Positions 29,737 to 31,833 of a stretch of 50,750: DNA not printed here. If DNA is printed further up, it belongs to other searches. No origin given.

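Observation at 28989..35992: Compact minus-strand terpenoid-type operon with a non-canonical gene set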

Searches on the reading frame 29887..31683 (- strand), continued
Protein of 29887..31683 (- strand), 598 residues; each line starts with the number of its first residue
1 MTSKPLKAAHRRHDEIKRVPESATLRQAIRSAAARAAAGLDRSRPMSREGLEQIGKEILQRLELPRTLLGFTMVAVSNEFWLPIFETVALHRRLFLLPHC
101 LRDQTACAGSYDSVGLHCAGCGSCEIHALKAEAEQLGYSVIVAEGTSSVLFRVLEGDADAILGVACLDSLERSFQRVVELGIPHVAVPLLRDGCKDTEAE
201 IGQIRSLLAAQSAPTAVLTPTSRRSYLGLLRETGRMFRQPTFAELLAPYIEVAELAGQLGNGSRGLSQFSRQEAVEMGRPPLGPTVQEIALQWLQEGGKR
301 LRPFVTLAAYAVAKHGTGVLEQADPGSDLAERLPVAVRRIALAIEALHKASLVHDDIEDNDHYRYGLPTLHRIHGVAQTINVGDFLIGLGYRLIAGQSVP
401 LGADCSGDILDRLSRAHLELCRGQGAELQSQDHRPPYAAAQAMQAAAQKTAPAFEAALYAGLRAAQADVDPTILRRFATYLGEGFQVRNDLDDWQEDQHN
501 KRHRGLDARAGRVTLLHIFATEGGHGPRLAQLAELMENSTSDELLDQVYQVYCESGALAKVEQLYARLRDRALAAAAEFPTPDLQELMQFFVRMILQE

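Call 50: find_homologous_proteins(query=window:29890-31683:-, max_evalue=1e-10)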
Query window:29890-31683:- (598 aa): 5427 proteins with E <= 1e-10 among 8000 candidates; the best 120 are listed.
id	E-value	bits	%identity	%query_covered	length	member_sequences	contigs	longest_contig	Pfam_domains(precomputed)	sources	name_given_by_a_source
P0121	0.0e+0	1323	100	100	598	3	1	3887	PF01976.24,PF00348.23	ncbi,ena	-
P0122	2.0e-298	1009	77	100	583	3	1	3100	PF01976.24,PF00348.23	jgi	jgi:geranylgeranyl pyrophosphate synthase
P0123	4.6e-286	968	73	100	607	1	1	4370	PF01976.24,PF00348.23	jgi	jgi:geranylgeranyl pyrophosphate synthase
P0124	7.5e-246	835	65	99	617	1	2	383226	PF01976.24,PF00348.23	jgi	jgi:geranylgeranyl pyrophosphate synthase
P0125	1.2e-230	785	61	100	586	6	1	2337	PF01976.24,PF00348.23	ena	-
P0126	8.0e-227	772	61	100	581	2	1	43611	PF01976.24,PF00348.23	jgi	jgi:geranylgeranyl pyrophosphate synthase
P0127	8.5e-225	766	61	98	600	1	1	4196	PF01976.24,PF00348.23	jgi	jgi:geranylgeranyl pyrophosphate synthase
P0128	8.9e-224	762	61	98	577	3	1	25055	PF01976.24,PF00348.23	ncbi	ncbi:MAG: polyprenyl synthetase family protein [Thermoguttaceae bacterium]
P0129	9.2e-224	762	61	100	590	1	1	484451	PF01976.24,PF00348.23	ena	-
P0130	1.1e-223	762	61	100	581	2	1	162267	PF01976.24,PF00348.23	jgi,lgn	jgi:geranylgeranyl pyrophosphate synthase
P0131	5.5e-222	756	61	98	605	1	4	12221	PF01976.24,PF00348.23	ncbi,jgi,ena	jgi:geranylgeranyl pyrophosphate synthase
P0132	6.3e-222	756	61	100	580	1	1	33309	PF01976.24,PF00348.23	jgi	jgi:geranylgeranyl pyrophosphate synthase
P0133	7.3e-222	756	60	100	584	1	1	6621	PF01976.24,PF00348.23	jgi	jgi:geranylgeranyl diphosphate synthase, type II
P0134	6.4e-221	753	62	98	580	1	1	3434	PF01976.24,PF00348.23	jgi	jgi:geranylgeranyl pyrophosphate synthase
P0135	9.4e-219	746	61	98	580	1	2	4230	PF01976.24,PF00348.23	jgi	jgi:geranylgeranyl pyrophosphate synthase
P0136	5.4e-218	743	61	98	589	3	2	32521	PF01976.24,PF00348.23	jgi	jgi:geranylgeranyl pyrophosphate synthase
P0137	2.3e-216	738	60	100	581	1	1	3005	PF01976.24,PF00348.23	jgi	-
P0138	5.8e-215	733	59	98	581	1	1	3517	PF01976.24,PF00348.23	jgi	jgi:geranylgeranyl diphosphate synthase, type II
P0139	1.9e-214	732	60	100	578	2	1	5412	PF01976.24,PF00348.23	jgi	jgi:geranylgeranyl pyrophosphate synthase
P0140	7.0e-214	730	61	98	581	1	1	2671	PF01976.24,PF00348.23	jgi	jgi:geranylgeranyl pyrophosphate synthase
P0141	1.4e-213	729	59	100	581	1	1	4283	PF01976.24,PF00348.23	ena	-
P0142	2.1e-213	728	60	98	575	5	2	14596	PF01976.24,PF00348.23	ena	-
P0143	8.9e-212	723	58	100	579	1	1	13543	PF01976.24,PF00348.23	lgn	-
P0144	1.1e-211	722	59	98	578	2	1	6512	PF01976.24,PF00348.23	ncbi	-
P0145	1.2e-211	722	59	100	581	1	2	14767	PF01976.24,PF00348.23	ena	-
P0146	1.3e-211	722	62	96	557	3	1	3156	PF01976.24,PF00348.23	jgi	jgi:geranylgeranyl pyrophosphate synthase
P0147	4.4e-211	720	59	98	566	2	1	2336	PF01976.24,PF00348.23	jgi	jgi:geranylgeranyl diphosphate synthase, type II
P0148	5.7e-211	720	60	98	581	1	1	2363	PF01976.24,PF00348.23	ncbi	-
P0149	9.1e-211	719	60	97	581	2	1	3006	PF01976.24,PF00348.23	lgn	-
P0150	2.6e-210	718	60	96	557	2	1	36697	PF01976.24,PF00348.23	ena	-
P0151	2.7e-210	718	60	97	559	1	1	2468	PF01976.24,PF00348.23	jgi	jgi:geranylgeranyl pyrophosphate synthase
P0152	6.5e-210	717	58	100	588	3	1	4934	PF01976.24,PF00348.23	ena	-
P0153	9.7e-210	716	63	90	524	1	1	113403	PF01976.24,PF00348.23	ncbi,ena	-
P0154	1.7e-209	715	58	100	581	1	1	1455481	PF01976.24,PF00348.23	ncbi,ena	-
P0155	3.5e-209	714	59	98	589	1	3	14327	PF01976.24,PF00348.23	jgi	jgi:geranylgeranyl pyrophosphate synthase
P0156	4.0e-209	714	59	97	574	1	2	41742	PF01976.24,PF00348.23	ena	-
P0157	6.5e-209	713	59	98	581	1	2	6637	PF01976.24,PF00348.23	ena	-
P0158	1.2e-207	709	57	100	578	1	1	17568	PF01976.24,PF00348.23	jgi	jgi:geranylgeranyl pyrophosphate synthase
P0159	1.6e-207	709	60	97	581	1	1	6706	PF01976.24,PF00348.23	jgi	jgi:geranylgeranyl pyrophosphate synthase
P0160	2.7e-207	708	58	100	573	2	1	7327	PF01976.24,PF00348.23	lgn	-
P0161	1.6e-206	705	59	97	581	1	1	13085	PF01976.24,PF00348.23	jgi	jgi:geranylgeranyl diphosphate synthase, type II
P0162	1.7e-205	702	58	97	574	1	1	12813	PF01976.24,PF00348.23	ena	-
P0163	2.8e-205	701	57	100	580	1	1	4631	PF01976.24,PF00348.23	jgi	jgi:geranylgeranyl diphosphate synthase, type II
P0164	3.3e-205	701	57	100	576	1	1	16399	PF01976.24,PF00348.23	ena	-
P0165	7.3e-205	700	59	97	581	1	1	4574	PF01976.24,PF00348.23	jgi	jgi:geranylgeranyl diphosphate synthase, type II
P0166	7.5e-205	700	57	98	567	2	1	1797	PF01976.24,PF00348.23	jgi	jgi:geranylgeranyl pyrophosphate synthase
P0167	2.1e-204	698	64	88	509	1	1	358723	PF01976.24,PF00348.23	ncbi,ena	-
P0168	3.6e-204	698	59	97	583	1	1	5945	PF01976.24,PF00348.23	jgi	jgi:geranylgeranyl diphosphate synthase, type II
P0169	4.9e-204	697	59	97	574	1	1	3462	PF01976.24,PF00348.23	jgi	jgi:geranylgeranyl diphosphate synthase, type II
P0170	5.3e-204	697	58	97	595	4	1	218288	PF01976.24,PF00348.23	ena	-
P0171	2.8e-203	695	58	99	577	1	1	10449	PF01976.24,PF00348.23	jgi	jgi:geranylgeranyl pyrophosphate synthase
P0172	5.1e-202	690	58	97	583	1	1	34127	PF01976.24,PF00348.23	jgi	jgi:geranylgeranyl diphosphate synthase, type II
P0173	6.7e-202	690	56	100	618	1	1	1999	PF01976.24,PF00348.23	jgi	jgi:geranylgeranyl diphosphate synthase, type II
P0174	8.5e-202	690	56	100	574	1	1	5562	PF01976.24,PF00348.23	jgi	jgi:geranylgeranyl diphosphate synthase, type II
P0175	5.7e-200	684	55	100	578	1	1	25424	PF01976.24,PF00348.23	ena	-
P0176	1.4e-199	682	57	97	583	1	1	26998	PF01976.24,PF00348.23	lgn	-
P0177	4.1e-198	678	62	88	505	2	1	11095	PF01976.24,PF00348.23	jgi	jgi:geranylgeranyl pyrophosphate synthase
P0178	2.5e-197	675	59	93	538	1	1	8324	PF01976.24,PF00348.23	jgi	jgi:geranylgeranyl pyrophosphate synthase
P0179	6.1e-197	674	58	97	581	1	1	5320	PF01976.24,PF00348.23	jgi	jgi:geranylgeranyl diphosphate synthase, type II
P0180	1.9e-195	669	57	97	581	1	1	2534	PF01976.24,PF00348.23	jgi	jgi:geranylgeranyl diphosphate synthase, type II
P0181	4.6e-195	668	56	96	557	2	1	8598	PF01976.24,PF00348.23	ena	-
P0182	1.6e-193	662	57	98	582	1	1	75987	PF01976.24,PF00348.23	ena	-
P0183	3.3e-193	661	55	98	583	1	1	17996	PF01976.24,PF00348.23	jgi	jgi:geranylgeranyl diphosphate synthase, type II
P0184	4.0e-191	655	57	98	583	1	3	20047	PF01976.24,PF00348.23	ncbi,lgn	-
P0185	3.1e-188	645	56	98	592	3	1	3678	PF01976.24,PF00348.23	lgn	-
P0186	8.7e-183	627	55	98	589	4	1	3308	PF01976.24,PF00348.23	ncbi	-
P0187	2.8e-181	622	56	90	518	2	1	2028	PF01976.24,PF00348.23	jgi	jgi:geranylgeranyl diphosphate synthase, type II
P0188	4.3e-180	618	57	90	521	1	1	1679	PF01976.24,PF00348.23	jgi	jgi:geranylgeranyl pyrophosphate synthase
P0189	2.9e-178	612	53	98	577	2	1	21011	PF01976.24,PF00348.23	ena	-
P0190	6.9e-178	611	57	90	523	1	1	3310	PF01976.24,PF00348.23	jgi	jgi:geranylgeranyl pyrophosphate synthase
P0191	2.2e-175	603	53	98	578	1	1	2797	PF01976.24,PF00348.23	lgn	-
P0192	1.4e-174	600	53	98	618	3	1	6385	PF01976.24,PF00348.23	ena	-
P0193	1.5e-173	596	52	97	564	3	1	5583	PF01976.24,PF00348.23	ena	-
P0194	4.4e-172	592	52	100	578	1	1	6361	PF01976.24,PF00348.23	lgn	-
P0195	5.4e-172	591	51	98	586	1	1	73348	PF01976.24,PF00348.23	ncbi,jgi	-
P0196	6.6e-171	588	50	97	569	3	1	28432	PF01976.24,PF00348.23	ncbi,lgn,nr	ncbi:MAG: polyprenyl synthetase family protein [Armatimonadetes bacterium]|nr:polyprenyl synthetase 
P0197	2.3e-170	586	52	97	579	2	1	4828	PF01976.24,PF00348.23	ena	-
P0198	2.5e-170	586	51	97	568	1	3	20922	PF01976.24,PF00348.23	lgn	-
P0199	3.1e-170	586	52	97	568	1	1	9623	PF01976.24,PF00348.23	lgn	-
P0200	1.5e-169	583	50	97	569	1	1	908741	PF01976.24,PF00348.23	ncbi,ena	-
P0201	2.0e-169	583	54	98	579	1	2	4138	PF01976.24,PF00348.23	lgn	-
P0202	2.7e-169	582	52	97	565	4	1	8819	PF01976.24,PF00348.23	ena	-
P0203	9.7e-169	581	51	97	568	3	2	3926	PF01976.24,PF00348.23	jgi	jgi:geranylgeranyl pyrophosphate synthase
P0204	1.3e-168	580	51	97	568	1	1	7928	PF01976.24,PF00348.23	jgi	jgi:geranylgeranyl pyrophosphate synthase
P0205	1.3e-168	580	54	97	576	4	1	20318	PF01976.24,PF00348.23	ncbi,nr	ncbi:MAG: DUF116 domain-containing protein [Armatimonadetes bacterium]|nr:DUF116 domain-containing p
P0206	2.3e-168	579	51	97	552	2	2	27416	PF01976.24,PF00348.23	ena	-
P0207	5.6e-168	578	51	97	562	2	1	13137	PF01976.24,PF00348.23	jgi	-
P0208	9.9e-168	577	52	100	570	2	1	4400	PF01976.24,PF00348.23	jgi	-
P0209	1.6e-167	577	52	98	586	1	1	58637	PF01976.24,PF00348.23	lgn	-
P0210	2.4e-167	576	52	97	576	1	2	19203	PF01976.24,PF00348.23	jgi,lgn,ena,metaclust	metaclust:\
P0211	5.9e-167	575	52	100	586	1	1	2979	PF01976.24,PF00348.23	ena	-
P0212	6.7e-167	575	51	97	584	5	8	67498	PF01976.24,PF00348.23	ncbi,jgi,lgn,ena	jgi:geranylgeranyl pyrophosphate synthase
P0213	7.2e-167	574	53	98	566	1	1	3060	PF01976.24,PF00348.23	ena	-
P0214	1.1e-166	574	51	98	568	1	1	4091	PF01976.24,PF00348.23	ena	-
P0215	1.2e-166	574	57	85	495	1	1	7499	PF01976.24,PF00348.23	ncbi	ncbi:MAG: polyprenyl synthetase family protein, partial [Bacillota bacterium]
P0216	3.6e-166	572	54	95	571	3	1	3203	PF01976.24,PF00348.23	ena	-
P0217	4.2e-166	572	50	100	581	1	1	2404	PF01976.24,PF00348.23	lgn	-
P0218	5.2e-166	572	51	97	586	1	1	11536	PF01976.24,PF00348.23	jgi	-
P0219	5.4e-166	572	51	100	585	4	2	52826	PF01976.24,PF00348.23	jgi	jgi:geranylgeranyl pyrophosphate synthase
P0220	6.1e-166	571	51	97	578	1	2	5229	PF01976.24,PF00348.23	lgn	-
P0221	6.2e-166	571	51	97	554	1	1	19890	PF01976.24,PF00348.23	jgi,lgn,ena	-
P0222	7.8e-166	571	52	98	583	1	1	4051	PF01976.24,PF00348.23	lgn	-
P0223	1.1e-165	571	51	97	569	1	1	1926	PF01976.24,PF00348.23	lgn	-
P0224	2.2e-165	570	50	97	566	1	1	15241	PF01976.24,PF00348.23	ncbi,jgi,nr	ncbi:MAG: polyprenyl synthetase family protein [Planctomycetes bacterium]|nr:polyprenyl synthetase f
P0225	2.3e-165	569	52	97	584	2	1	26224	PF01976.24,PF00348.23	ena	-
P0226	4.2e-165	569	51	100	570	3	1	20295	PF01976.24,PF00348.23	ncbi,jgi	-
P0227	4.6e-165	568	51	98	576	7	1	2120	PF01976.24,PF00348.23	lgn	-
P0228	5.1e-165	568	51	97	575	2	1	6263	PF01976.24,PF00348.23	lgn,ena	-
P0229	7.1e-165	568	50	97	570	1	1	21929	PF01976.24,PF00348.23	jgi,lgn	jgi:geranylgeranyl pyrophosphate synthase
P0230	7.3e-165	568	59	77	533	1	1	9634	PF01976.24,PF00348.23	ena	-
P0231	7.9e-165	568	50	100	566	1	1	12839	PF01976.24,PF00348.23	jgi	-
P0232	9.2e-165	567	52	100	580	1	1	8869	PF01976.24,PF00348.23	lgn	-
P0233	1.1e-164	567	53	98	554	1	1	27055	PF01976.24,PF00348.23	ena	-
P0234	1.2e-164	567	51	98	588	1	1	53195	PF01976.24,PF00348.23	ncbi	ncbi:MAG: polyprenyl synthetase family protein [Armatimonadota bacterium]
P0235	2.4e-164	566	52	98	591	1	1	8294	PF01976.24,PF00348.23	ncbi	-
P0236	2.0e-163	563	50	97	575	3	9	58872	PF01976.24,PF00348.23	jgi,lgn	-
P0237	2.1e-163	563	49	100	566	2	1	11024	PF01976.24,PF00348.23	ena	-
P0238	3.4e-163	562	51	98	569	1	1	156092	PF01976.24,PF00348.23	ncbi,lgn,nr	ncbi:MAG: polyprenyl synthetase family protein [Armatimonadetes bacterium]|nr:polyprenyl synthetase 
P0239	5.6e-163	562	52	97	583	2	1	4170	PF01976.24,PF00348.23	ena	-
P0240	7.0e-163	561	50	98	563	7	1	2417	PF01976.24,PF00348.23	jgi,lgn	-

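Call 51: find_encoding_contigs(protein=P0121, flank=10000, max_places=6)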
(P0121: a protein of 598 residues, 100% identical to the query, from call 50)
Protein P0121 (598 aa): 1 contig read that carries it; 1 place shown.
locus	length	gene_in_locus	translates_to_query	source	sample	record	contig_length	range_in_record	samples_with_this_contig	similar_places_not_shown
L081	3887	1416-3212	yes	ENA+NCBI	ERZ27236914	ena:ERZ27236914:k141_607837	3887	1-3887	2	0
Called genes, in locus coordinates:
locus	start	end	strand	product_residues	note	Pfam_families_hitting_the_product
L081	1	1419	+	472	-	?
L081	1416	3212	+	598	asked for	PF01976:DUF116, PF00348:polyprenyl_synt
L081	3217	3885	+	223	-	?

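Call 73: predict_structure(alignment_id=A7)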
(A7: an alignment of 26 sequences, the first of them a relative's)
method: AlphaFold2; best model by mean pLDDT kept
length: 598 residues; sequences in the alignment: 26
mean_pLDDT: 82.3   pTM: 0.84
mean pLDDT of the five models: 82.3, 81.3, 80.4, 79.4, 78.4
residues with pLDDT >= 90: 264; 70-90: 225; 50-70: 67; < 50: 42
segments of 3 or more residues with pLDDT < 50: 1-14, 215-217, 253-269, 278-280, 498-500
pLDDT, mean of each block of 10 residues (from residue 1): 28 61 94 93 84 95 93 94 90 86 74 73 85 93 71 84 85 81 89 70 92 57 79 90 91 48 43 52 75 82 95 90 65 95 94 78 69 68 91 95 95 91 81 71 84 96 95 96 92 67 75 88 91 87 90 94 95 97 94 89
secondary structure, 60 per line:
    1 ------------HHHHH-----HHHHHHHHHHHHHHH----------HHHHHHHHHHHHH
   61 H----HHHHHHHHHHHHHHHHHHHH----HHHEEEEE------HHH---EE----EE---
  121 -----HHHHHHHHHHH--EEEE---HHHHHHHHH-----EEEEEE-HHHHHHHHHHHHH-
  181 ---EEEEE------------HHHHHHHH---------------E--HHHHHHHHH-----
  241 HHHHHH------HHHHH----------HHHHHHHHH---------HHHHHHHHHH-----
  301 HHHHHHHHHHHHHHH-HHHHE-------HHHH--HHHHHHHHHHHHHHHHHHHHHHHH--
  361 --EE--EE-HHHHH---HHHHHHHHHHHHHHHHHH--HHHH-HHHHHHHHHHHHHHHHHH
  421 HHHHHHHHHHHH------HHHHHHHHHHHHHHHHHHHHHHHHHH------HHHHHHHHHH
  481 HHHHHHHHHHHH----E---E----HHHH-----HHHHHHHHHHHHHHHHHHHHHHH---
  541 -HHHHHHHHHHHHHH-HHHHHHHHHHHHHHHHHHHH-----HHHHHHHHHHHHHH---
elements in order: H13-17 H23-37 H48-61 H66-85 E93-97 H126-136 E139-142 H146-154 E160-165 H167-179 E184-188 H201-208 H227-235 H241-246 H253-257 H268-276 H286-295 H301-315 H317-320 H329-332 H335-358 H370-374 H378-395 H398-401 H403-432 H439-464 H471-492 H506-509 H515-537 H542-555 H557-576 H582-595

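Call 83: fold_search(model_id=the predicted structure, library=pdb)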
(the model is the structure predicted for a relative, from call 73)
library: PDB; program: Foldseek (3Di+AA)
matches with E <= 10: 784; with E <= 0.001: 549
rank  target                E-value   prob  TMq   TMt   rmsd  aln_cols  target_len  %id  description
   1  3oyr_B                7.0e-12  1.00  0.43  0.76   6.9       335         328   28  Crystal structure of polyprenyl synthase from Caulobacter crescentus CB15 complexed with calcium and isoprenyl diphosp (released 2010-10-13)
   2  6kd7                  2.8e-11  1.00  0.46  0.82   6.3       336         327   23  Crystal structure of geranylgeranyl pyrophosphate synthase (released 2019-09-11)
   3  4jyx_H                3.0e-11  1.00  0.43  0.79   6.6       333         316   22  Crystal structure of polyprenyl synthase PATL_3739 (TARGET EFI-509195) FROM PSEUDOALTEROMONAS ATLANTICA, COMPLEX WITH  (released 2013-04-10)
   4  4jyx_A                5.6e-11  1.00  0.43  0.79   6.7       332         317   22  Crystal structure of polyprenyl synthase PATL_3739 (TARGET EFI-509195) FROM PSEUDOALTEROMONAS ATLANTICA, COMPLEX WITH  (released 2013-04-10)
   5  4jyx_B                1.4e-10  1.00  0.43  0.79   6.9       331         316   21  Crystal structure of polyprenyl synthase PATL_3739 (TARGET EFI-509195) FROM PSEUDOALTEROMONAS ATLANTICA, COMPLEX WITH  (released 2013-04-10)
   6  3nf2                  3.6e-10  1.00  0.45  0.76   5.8       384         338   21  Crystal structure of polyprenyl synthetase from Streptomyces coelicolor A3(2) (released 2010-08-04)
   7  9a4c_B                3.9e-10  1.00  0.44  0.73   6.2       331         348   20  Integrative model of ACP-HEPS2 by crosslinking MS and deep learning (released 2024-09-18)
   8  3aqb_B                4.1e-10  1.00  0.42  0.76   7.4       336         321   20  M. luteus B-P 26 heterodimeric hexaprenyl diphosphate synthase in complex with magnesium (released 2010-11-10)
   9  1wy0                  4.8e-10  1.00  0.44  0.77   8.5       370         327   22  Crystal structure of geranylgeranyl pyrophosphate synthetase from Pyrococcus horikoshii Ot3 (released 2006-02-14)
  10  5jfq_B                5.7e-10  1.00  0.42  0.80   6.8       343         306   21  Geranylgeranyl Pyrophosphate Synthetase from archaeon Geoglobus acetivorans (released 2017-05-24)
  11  3mzv_B                7.0e-10  1.00  0.44  0.77   7.0       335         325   22  Crystal structure of a decaprenyl diphosphate synthase from Rhodobacter capsulatus (released 2010-06-09)
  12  8f8f_A                7.6e-10  1.00  0.43  0.71   6.1       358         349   23  The structure of Rv2173 from M. tuberculosis (APO form) (released 2023-11-29)
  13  4lob                  7.9e-10  1.00  0.39  0.68   7.4       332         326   24  Crystal structure of polyprenyl diphosphate synthase A1S_2732 (Target EFI-509223) from Acinetobacter baumannii (released 2013-07-24)
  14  3aqb_D                8.9e-10  1.00  0.42  0.74   7.4       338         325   20  M. luteus B-P 26 heterodimeric hexaprenyl diphosphate synthase in complex with magnesium (released 2010-11-10)
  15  9jsc_A                1.2e-09  1.00  0.43  0.76   3.9       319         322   21  Crystal structure of OsSPS3 complexed with YH24532 (released 2026-04-08)
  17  9kp1_B                1.5e-09  1.00  0.42  0.79   6.4       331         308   20  Heterodimer of heptaprenyl diphosphate synthase from B. subtilis (released 2025-11-26)
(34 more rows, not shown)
